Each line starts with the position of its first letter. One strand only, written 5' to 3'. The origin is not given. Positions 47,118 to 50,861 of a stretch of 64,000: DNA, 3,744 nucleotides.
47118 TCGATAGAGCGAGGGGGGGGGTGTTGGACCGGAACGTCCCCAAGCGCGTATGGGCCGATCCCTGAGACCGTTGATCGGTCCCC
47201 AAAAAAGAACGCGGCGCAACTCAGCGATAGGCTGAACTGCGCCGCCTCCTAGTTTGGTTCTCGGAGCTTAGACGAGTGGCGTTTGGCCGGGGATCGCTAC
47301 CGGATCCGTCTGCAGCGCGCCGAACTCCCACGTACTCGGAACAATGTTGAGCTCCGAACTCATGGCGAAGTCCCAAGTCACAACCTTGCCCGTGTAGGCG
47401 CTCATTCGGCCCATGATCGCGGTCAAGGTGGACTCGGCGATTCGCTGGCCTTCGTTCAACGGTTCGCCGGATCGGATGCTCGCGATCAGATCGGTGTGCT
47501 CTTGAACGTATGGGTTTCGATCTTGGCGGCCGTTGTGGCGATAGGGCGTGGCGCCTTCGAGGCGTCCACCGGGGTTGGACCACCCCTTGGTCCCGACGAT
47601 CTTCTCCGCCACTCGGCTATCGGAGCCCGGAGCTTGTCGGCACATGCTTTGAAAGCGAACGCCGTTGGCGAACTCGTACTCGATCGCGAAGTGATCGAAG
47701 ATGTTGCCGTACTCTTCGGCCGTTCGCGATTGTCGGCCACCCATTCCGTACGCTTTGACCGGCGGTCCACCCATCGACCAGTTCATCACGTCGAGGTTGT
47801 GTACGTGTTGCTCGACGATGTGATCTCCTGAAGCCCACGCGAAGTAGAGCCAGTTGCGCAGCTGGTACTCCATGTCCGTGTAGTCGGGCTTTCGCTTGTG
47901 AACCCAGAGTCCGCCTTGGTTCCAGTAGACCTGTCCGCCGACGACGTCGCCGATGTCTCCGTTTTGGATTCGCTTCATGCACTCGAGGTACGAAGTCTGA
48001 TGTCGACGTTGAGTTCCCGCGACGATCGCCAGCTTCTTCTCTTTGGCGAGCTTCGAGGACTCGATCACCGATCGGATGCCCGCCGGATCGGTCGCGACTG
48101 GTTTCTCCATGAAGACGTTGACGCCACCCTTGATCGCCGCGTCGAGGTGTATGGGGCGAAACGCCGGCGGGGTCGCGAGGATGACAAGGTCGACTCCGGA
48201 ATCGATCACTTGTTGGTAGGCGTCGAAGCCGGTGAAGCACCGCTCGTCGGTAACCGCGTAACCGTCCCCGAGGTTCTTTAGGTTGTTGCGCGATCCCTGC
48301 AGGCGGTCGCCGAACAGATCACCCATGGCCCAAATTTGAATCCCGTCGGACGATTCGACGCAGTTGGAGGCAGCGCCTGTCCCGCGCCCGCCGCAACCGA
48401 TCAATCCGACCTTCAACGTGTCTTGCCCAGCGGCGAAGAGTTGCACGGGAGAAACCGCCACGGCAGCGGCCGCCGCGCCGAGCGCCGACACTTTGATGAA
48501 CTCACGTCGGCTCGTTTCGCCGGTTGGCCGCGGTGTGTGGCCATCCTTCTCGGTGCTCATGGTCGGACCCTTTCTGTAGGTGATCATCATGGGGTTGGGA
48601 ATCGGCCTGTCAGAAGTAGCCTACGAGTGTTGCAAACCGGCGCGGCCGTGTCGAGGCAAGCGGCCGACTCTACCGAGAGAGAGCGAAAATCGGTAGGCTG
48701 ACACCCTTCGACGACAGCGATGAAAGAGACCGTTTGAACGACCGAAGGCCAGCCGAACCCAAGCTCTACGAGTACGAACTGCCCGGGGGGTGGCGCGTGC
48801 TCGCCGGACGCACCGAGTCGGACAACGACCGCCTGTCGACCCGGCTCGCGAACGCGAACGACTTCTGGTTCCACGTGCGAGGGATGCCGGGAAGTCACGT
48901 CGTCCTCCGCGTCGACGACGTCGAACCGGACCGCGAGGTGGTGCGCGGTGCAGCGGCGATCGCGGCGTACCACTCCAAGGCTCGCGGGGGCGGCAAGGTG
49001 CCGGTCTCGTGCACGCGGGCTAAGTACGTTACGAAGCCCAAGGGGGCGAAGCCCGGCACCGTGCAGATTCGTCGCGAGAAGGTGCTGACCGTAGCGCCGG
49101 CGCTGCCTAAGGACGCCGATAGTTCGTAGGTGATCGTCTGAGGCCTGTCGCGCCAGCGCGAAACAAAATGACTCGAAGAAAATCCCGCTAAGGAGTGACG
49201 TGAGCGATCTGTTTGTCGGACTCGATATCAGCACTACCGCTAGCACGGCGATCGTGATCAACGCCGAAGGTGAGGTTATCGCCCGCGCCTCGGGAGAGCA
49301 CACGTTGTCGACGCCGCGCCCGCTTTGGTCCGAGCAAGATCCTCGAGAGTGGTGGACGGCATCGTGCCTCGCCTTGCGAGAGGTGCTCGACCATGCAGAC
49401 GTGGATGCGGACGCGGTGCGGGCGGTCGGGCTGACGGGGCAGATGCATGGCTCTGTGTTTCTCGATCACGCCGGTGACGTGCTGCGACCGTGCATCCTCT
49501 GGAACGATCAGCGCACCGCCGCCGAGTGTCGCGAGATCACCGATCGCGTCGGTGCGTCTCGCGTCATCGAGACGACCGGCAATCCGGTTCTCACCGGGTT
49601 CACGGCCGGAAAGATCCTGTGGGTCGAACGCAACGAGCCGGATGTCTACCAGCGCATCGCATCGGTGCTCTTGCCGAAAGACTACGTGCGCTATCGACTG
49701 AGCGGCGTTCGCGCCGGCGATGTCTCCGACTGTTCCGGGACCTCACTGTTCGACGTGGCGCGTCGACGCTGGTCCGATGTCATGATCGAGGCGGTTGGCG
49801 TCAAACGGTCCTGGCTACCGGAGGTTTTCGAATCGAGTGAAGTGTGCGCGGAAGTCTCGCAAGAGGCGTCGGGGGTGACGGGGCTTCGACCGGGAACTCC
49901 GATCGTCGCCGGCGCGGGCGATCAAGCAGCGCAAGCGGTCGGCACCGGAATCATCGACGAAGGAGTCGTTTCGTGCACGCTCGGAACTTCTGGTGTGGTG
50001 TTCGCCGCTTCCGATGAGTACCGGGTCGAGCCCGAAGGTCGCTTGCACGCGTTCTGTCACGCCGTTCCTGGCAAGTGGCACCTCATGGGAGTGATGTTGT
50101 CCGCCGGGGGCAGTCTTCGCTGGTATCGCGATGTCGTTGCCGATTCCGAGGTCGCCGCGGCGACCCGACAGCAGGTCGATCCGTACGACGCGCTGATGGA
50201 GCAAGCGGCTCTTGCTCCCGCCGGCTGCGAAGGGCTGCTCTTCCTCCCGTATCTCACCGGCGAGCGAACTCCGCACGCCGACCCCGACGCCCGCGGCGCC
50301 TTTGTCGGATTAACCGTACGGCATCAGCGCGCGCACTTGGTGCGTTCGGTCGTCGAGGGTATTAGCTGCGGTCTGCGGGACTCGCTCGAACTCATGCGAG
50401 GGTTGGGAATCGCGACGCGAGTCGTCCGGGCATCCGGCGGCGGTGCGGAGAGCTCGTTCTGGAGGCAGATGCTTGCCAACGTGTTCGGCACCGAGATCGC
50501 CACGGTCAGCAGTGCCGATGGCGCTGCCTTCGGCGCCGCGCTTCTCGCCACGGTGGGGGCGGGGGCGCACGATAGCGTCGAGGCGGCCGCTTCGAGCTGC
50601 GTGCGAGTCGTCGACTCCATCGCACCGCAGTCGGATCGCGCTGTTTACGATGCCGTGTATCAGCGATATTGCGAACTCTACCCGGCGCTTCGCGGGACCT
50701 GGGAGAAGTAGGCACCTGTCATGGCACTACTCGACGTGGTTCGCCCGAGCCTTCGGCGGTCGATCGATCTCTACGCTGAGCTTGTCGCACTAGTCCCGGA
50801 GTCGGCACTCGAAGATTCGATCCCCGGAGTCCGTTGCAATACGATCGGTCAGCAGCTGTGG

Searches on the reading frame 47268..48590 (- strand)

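Call 30: search_protein_families(library=pfam, proteins=[window:47268-48590:-], max_evalue=0.00001)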
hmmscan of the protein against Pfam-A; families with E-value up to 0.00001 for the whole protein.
window:47268-48590:- (440 aa): 3 families
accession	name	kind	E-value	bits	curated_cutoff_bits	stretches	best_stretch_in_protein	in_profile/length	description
PF22725.1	GFO_IDH_MocA_C3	-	1.1e-10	42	27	1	202-337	2-122/124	GFO/IDH/MocA C-terminal domain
PF01408.29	GFO_IDH_MocA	-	8.6e-09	36.6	24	1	60-180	2-110/120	Oxidoreductase family, NAD-binding Rossmann fold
PF02894.22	GFO_IDH_MocA_C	-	2.3e-06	28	22.9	1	206-337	2-126/218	Oxidoreductase family, C-terminal alpha/beta domain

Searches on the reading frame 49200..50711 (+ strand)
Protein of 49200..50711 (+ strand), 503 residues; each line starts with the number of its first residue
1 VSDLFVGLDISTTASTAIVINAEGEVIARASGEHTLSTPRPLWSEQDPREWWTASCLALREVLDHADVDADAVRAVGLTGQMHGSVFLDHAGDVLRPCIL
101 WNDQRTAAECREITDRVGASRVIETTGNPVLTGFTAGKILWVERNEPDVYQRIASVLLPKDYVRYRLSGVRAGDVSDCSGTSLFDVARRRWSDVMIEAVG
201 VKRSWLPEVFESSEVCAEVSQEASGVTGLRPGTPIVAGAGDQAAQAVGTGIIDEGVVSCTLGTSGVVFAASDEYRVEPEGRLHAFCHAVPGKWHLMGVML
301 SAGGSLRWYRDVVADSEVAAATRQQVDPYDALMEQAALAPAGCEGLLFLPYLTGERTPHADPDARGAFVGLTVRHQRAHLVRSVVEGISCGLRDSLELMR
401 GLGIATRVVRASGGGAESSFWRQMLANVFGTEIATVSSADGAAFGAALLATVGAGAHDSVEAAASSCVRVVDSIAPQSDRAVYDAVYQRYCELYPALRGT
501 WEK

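Call 30: search_protein_families(library=pfam, proteins=[window:49200-50711:+], max_evalue=0.00001)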
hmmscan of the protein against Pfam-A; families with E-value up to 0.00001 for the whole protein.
window:49200-50711:+ (503 aa): 2 families
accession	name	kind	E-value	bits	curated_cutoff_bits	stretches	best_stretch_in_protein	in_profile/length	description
PF00370.27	FGGY_N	-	1.1e-71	241.7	28.8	1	5-248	2-245/245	FGGY family of carbohydrate kinases, N-terminal domain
PF02782.22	FGGY_C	-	8.8e-38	130.5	27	1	258-453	2-197/198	FGGY family of carbohydrate kinases, C-terminal domain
